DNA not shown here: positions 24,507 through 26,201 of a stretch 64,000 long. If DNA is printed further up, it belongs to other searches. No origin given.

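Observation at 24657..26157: A nucleotidyltransferase-fold protein with a DUF1488-like C-terminus behind two AT-rich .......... palindromes, next to dps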

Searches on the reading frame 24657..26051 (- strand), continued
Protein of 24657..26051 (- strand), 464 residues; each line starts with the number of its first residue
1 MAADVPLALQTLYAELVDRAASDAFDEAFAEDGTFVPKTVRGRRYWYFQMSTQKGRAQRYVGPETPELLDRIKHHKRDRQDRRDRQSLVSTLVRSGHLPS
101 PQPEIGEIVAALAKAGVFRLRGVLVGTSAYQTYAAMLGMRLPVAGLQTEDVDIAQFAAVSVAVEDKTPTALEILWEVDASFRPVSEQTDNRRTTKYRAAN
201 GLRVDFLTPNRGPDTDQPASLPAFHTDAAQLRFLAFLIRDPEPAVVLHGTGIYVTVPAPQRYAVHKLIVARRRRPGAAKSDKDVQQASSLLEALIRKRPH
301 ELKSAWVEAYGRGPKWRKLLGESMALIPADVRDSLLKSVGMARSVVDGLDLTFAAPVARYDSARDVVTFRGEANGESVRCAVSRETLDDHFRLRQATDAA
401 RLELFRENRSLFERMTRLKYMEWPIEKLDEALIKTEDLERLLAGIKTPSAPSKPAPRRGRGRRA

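Call 59: get_annotated_region(hit=H26, flank=1500)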
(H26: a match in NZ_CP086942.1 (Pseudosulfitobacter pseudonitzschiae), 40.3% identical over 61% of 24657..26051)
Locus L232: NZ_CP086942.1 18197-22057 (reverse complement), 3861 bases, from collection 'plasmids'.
description: Pseudosulfitobacter pseudonitzschiae strain SC1-29 plasmid P4, complete sequence
organism: Pseudosulfitobacter pseudonitzschiae (NCBI taxid 1402135)
taxonomy: Bacteria; Pseudomonadota; Alphaproteobacteria; Rhodobacterales; Roseobacteraceae; Pseudosulfitobacter; Pseudosulfitobacter pseudonitzschiae
host: -; source: Skeletonema costatum,The surface seawater at the Pearl River Estuary; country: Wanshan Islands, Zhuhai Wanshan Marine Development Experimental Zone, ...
typing (MOB-suite, as given by PLSDB): non-mobilizable
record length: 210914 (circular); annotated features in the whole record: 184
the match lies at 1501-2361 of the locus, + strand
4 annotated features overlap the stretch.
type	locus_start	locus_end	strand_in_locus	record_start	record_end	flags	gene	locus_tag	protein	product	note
CDS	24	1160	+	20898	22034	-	-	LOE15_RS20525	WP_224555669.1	iron-containing alcohol dehydrogenase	-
CDS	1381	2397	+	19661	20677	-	-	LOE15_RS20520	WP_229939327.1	GSU2403 family nucleotidyltransferase fold protein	-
CDS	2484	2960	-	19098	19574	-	-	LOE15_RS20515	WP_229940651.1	MgtC/SapB family protein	-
CDS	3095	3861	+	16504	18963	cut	-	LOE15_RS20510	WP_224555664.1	membrane-bound PQQ-dependent dehydrogenase, glucose/quinate/shikimate family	-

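Call 60: get_annotated_region(hit=H32, flank=1500)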
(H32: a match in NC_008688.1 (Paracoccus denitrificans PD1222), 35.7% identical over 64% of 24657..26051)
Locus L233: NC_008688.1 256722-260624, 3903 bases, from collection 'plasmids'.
description: Paracoccus denitrificans PD1222 plasmid 1, complete sequence
organism: Paracoccus denitrificans PD1222 (NCBI taxid 318586)
taxonomy: Bacteria; Pseudomonadota; Alphaproteobacteria; Rhodobacterales; Paracoccaceae; Paracoccus; Paracoccus denitrificans; Paracoccus denitrificans PD1222
host: -; source: -; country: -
typing (MOB-suite, as given by PLSDB): non-mobilizable; replicon rep_cluster_560,rep_cluster_969
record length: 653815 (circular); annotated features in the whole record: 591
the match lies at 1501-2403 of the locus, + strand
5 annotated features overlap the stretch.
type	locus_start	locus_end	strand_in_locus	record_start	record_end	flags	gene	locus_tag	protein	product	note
CDS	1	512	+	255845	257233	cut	lpdA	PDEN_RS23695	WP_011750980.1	dihydrolipoyl dehydrogenase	GO:0045454 - cell redox homeostasis [Evidence IEA]; GO:0051068 - dihydrolipoamide metabolic process [Evidence IEA]; ...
CDS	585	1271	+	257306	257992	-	-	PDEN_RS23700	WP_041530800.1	adenosylcobinamide amidohydrolase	-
CDS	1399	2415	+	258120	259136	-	-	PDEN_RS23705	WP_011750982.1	GSU2403 family nucleotidyltransferase fold protein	-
CDS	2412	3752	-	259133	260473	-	-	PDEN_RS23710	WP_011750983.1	sigma-54 dependent transcriptional regulator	GO:0006355 - regulation of DNA-templated transcription [Evidence IEA]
CDS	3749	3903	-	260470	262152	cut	-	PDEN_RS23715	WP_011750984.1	ATP-binding protein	-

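Call 61: get_annotated_region(hit=H37, flank=1500)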
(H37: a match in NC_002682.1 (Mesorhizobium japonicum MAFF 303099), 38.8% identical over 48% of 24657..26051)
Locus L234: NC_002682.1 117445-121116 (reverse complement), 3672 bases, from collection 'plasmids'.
description: Mesorhizobium japonicum MAFF 303099 plasmid pMLb, complete sequence
organism: Mesorhizobium japonicum MAFF 303099 (NCBI taxid 266835)
taxonomy: Bacteria; Pseudomonadota; Alphaproteobacteria; Hyphomicrobiales; Phyllobacteriaceae; Mesorhizobium; Mesorhizobium japonicum; Mesorhizobium japonicum MAFF 303099
host: -; source: -; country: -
typing (MOB-suite, as given by PLSDB): conjugative; replicon IncP; relaxase MOBP; mating-pair formation MPF_T
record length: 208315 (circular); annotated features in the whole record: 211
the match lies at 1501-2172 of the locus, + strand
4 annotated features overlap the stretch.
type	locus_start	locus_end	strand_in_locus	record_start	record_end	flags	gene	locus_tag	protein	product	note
CDS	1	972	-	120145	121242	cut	-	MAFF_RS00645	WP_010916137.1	site-specific integrase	GO:0015074 - DNA integration [Evidence IEA]; GO:0006310 - DNA recombination [Evidence IEA]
CDS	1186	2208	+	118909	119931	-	-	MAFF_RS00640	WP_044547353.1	GSU2403 family nucleotidyltransferase fold protein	-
CDS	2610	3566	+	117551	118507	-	-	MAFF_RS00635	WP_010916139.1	DUF1403 family protein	-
CDS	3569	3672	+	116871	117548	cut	-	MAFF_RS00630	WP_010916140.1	SMC-Scp complex subunit ScpB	-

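Call 62: get_annotated_region(hit=H38, flank=1500)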
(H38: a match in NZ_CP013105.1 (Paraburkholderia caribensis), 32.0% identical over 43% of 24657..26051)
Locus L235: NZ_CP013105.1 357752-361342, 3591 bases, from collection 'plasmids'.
description: Paraburkholderia caribensis strain MWAP64 plasmid 2, complete sequence
organism: Paraburkholderia caribensis (NCBI taxid 75105)
taxonomy: Bacteria; Pseudomonadota; Betaproteobacteria; Burkholderiales; Burkholderiaceae; Paraburkholderia; Paraburkholderia caribensis
host: -; source: -; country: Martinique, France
typing (MOB-suite, as given by PLSDB): non-mobilizable
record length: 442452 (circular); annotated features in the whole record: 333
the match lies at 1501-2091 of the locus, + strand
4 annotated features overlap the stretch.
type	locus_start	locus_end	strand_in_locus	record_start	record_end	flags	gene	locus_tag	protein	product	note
CDS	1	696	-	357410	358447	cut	-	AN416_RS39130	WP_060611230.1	3-oxoacyl-[acyl-carrier-protein] synthase III C-terminal domain-containing protein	-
CDS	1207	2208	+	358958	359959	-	-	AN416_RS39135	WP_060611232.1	GSU2403 family nucleotidyltransferase fold protein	-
CDS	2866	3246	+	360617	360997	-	-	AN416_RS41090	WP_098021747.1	carboxylesterase family protein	-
CDS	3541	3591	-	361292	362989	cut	-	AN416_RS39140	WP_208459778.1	FAD-binding oxidoreductase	-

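Call 81: find_encoding_contigs(protein=P0001, flank=8000, max_places=3)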
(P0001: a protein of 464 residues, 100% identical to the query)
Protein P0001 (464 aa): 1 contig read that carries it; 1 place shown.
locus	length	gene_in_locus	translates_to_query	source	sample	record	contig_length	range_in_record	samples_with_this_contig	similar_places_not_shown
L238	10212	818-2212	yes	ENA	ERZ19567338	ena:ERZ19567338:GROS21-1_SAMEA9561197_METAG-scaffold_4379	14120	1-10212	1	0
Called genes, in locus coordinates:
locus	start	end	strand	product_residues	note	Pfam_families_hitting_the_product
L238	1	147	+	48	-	?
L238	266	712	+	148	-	PF00210:Ferritin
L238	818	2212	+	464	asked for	PF12281:NTP_transf_8, PF07369:DUF1488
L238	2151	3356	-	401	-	PF00083:Sugar_tr, PF07690:MFS_1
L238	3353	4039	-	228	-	PF01863:YgjP-like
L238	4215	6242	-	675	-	PF02129:Peptidase_S15, PF00561:Abhydrolase_1, PF12146:Hydrolase_4, PF00326:Peptidase_S9 (weak), PF08530:PepX_C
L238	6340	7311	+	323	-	PF01259:SAICAR_synt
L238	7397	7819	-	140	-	PF00072:Response_reg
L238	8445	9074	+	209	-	-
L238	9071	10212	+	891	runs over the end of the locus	PF03924:CHASE, PF00989:PAS, PF08447:PAS_3 (weak), PF08448:PAS_4, PF13426:PAS_9, PF02518:HATPase_c, PF00072:Response_reg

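Call 102: search_dna_similar(query=L234:1186-2205:+, collection=plasmids, mode=protein, max_rows=40, rows=best)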
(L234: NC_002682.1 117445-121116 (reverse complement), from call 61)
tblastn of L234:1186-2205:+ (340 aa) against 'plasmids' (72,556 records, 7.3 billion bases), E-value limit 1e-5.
Records with a match: 452; places in all: 488; records where one place covers at least 80% of the query: 331.
Best place of each record, by identity: >=99% 1; 95-99% 2; 60-80% 13; <60% 436.
By first word of the organism name: Rhizobium 137; Sinorhizobium 83; Pseudosulfitobacter 46; Agrobacterium 34; Paracoccus 28; Cereibacter 12; Ensifer 12; Phaeobacter 10; Leisingera 9; Roseovarius 7; and 41 more.
By predicted mobility (MOB-suite, as given by PLSDB): conjugative 213; non-mobilizable 203; mobilizable 36.
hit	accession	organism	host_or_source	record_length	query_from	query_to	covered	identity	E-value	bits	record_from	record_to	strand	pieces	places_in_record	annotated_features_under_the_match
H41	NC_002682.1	Mesorhizobium japonicum MAFF 303099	-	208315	1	340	100%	100.0%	0e+0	631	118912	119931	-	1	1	GSU2403 family nucleotidyltransferase fold protein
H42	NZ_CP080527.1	Mesorhizobium sp. AR07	Oxytropis sp.,Cell culture,root nodule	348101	1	340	100%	97.1%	0e+0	613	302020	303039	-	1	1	GSU2403 family nucleotidyltransferase fold protein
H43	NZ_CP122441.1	Mesorhizobium sp. WSM4875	Cicer arietinum kabuli,cell culture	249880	1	340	100%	95.3%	0e+0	602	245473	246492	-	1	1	GSU2403 family nucleotidyltransferase fold protein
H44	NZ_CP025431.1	Paracoccus zhejiangensis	single cell,sludge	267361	1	338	99%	68.0%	9e-137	436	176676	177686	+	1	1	GSU2403 family nucleotidyltransferase fold protein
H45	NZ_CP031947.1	Ruegeria sp. AD91A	-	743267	1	338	99%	67.8%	4e-138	439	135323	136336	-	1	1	GSU2403 family nucleotidyltransferase fold protein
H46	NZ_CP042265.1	Qingshengfaniella alkalisoli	cell culture,saline soil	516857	5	338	98%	66.8%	5e-133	425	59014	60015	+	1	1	GSU2403 family nucleotidyltransferase fold protein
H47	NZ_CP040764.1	Paracoccus liaowanqingii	Tibetan antelope,cell culture,feces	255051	1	329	97%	67.2%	1e-127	409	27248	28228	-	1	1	GSU2403 family nucleotidyltransferase fold protein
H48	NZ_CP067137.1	Paracoccus fistulariae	cell culture,isolated from bluespotted ...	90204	2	329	96%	66.8%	1e-127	409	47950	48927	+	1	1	GSU2403 family nucleotidyltransferase fold protein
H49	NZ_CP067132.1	Paracoccus seriniphilus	cell culture,washing water of Bugula ...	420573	1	329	97%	66.0%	2e-126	405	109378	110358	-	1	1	GSU2403 family nucleotidyltransferase fold protein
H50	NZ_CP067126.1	Paracoccus alcaliphilus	whole organism,soil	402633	2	338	99%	64.1%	5e-124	399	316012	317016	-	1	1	GSU2403 family nucleotidyltransferase fold protein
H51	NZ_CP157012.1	Paracoccus marcusii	Halophytes,cell culture,Suaeda maritima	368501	1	329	97%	65.3%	1e-125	404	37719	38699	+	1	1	GSU2403 family nucleotidyltransferase fold protein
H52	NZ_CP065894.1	Paracoccus marcusii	Cancer pagurus,whole ...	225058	1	329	97%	65.0%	1e-124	401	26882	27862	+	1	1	GSU2403 family nucleotidyltransferase fold protein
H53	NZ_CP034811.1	Paracoccus sp. Arc7-R13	-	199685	1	329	97%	64.7%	1e-123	398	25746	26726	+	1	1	GSU2403 family nucleotidyltransferase fold protein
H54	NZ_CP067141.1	Paracoccus saliphilus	cell culture,saline-alkali soil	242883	1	329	97%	64.7%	1e-119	386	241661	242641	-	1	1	GSU2403 family nucleotidyltransferase fold protein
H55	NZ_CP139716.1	Thalassobaculum sp. OXR-137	Bacterial Culture,hydrothermal vent ...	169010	1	338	99%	62.7%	1e-122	395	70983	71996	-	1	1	GSU2403 family nucleotidyltransferase fold protein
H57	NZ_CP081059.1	Leisingera aquaemixtae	-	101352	1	338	99%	58.9%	1e-115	375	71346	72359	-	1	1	GSU2403 family nucleotidyltransferase fold protein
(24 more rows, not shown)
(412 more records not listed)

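Call 103: get_annotated_region(hit=H44, flank=400)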
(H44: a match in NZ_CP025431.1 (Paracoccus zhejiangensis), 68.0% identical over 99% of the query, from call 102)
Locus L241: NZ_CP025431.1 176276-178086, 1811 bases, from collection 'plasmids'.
description: Paracoccus zhejiangensis strain J6 plasmid pPZ01, complete sequence
organism: Paracoccus zhejiangensis (NCBI taxid 1077935)
taxonomy: Bacteria; Pseudomonadota; Alphaproteobacteria; Rhodobacterales; Paracoccaceae; Paracoccus; Paracoccus zhejiangensis
host: -; source: single cell,sludge; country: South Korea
typing (MOB-suite, as given by PLSDB): non-mobilizable
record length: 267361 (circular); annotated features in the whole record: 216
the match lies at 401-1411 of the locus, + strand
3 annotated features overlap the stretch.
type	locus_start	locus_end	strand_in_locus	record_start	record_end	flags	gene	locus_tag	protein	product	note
CDS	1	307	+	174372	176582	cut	-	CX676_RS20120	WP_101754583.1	exopolysaccharide transport family protein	-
CDS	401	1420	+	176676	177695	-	-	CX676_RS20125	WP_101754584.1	GSU2403 family nucleotidyltransferase fold protein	-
CDS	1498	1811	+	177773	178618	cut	-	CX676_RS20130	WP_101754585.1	PaaX family transcriptional regulator C-terminal domain-containing protein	-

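Call 104: get_annotated_region(hit=H45, flank=400)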
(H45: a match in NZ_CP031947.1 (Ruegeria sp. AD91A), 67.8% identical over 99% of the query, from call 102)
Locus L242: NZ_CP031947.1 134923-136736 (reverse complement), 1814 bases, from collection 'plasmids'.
description: Ruegeria sp. AD91A plasmid unnamed1, complete sequence
organism: Ruegeria sp. AD91A (NCBI taxid 2293862)
taxonomy: Bacteria; Pseudomonadota; Alphaproteobacteria; Rhodobacterales; Roseobacteraceae; Ruegeria; Ruegeria sp. AD91A
host: -; source: -; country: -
typing (MOB-suite, as given by PLSDB): non-mobilizable
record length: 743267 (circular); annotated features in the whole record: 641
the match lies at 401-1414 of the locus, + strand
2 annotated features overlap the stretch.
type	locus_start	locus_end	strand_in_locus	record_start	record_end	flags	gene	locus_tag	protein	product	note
CDS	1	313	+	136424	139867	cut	-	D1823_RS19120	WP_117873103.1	AAA family ATPase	-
CDS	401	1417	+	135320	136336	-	-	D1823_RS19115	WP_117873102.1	GSU2403 family nucleotidyltransferase fold protein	-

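Call 105: get_annotated_region(hit=H55, flank=400)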
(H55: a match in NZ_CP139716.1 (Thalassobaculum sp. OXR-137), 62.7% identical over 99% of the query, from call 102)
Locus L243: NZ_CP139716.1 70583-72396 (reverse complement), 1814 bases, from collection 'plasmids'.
description: Thalassobaculum sp. OXR-137 plasmid unnamed01, complete sequence
organism: Thalassobaculum sp. OXR-137 (NCBI taxid 3100173)
taxonomy: Bacteria; Pseudomonadota; Alphaproteobacteria; Rhodospirillales; Thalassobaculaceae; Thalassobaculum; Thalassobaculum sp. OXR-137
host: -; source: Bacterial Culture,hydrothermal vent plume; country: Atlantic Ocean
typing (MOB-suite, as given by PLSDB): mobilizable; relaxase MOBQ
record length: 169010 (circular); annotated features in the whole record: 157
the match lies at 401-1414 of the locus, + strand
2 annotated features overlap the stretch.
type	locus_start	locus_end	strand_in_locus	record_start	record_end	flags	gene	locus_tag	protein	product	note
CDS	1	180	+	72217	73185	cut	-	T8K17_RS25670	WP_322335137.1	ParB/RepB/Spo0J family partition protein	GO:0007059 - chromosome segregation [Evidence IEA]; GO:0000910 - cytokinesis [Evidence IEA]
CDS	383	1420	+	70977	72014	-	-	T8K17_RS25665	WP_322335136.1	GSU2403 family nucleotidyltransferase fold protein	-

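Call 106: get_annotated_region(hit=H57, flank=400)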
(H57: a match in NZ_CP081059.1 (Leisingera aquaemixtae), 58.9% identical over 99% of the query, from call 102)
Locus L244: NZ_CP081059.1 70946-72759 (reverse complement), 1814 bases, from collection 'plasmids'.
description: Leisingera aquaemixtae strain M602 plasmid unnamed1, complete sequence
organism: Leisingera aquaemixtae (NCBI taxid 1396826)
taxonomy: Bacteria; Pseudomonadota; Alphaproteobacteria; Rhodobacterales; Roseobacteraceae; Leisingera; Leisingera aquaemixtae
host: -; source: -; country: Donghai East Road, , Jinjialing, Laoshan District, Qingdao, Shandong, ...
typing (MOB-suite, as given by PLSDB): non-mobilizable
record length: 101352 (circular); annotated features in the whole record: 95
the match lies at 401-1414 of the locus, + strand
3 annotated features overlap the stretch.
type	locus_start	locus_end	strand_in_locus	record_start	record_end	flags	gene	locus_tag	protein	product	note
CDS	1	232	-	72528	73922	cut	-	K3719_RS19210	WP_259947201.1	PLP-dependent aminotransferase family protein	-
CDS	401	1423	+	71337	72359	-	-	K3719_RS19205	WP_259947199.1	GSU2403 family nucleotidyltransferase fold protein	-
CDS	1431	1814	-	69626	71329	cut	-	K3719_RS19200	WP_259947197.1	AMP-binding protein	-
